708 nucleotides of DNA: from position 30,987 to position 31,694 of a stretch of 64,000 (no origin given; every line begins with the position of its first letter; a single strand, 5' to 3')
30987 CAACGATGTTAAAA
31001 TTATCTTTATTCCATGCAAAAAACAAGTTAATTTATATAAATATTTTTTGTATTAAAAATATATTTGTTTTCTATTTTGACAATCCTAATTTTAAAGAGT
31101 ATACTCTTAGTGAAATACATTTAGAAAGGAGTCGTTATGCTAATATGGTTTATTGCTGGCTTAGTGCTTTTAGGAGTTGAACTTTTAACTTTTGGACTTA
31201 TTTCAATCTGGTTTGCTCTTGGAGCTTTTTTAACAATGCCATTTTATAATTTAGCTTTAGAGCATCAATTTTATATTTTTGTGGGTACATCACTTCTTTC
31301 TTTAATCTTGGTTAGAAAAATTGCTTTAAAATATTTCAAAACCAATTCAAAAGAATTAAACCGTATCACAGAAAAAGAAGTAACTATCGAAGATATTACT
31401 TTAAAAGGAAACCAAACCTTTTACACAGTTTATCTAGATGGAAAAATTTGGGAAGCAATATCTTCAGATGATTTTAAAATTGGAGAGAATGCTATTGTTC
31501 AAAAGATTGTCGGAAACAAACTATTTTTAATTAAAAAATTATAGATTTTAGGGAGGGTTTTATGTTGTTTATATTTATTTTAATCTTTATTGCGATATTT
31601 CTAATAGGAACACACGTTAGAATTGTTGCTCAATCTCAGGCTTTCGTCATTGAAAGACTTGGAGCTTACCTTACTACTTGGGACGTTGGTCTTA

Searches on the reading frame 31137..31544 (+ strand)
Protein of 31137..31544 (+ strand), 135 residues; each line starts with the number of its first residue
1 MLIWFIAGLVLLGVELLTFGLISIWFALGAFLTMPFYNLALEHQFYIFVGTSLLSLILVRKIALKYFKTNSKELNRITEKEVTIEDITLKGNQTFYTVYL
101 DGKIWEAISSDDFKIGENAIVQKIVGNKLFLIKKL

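Call 31: search_protein_families(library=pfam, proteins=[window:31137-31544:+], max_evalue=0.001)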
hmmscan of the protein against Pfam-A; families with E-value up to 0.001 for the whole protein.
window:31137-31544:+ (135 aa): 1 family
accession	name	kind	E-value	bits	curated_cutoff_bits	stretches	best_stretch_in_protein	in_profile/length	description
PF01957.25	NfeD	-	8.9e-06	26.3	29.1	1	92-130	20-54/57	NfeD-like C-terminal, partner-binding domain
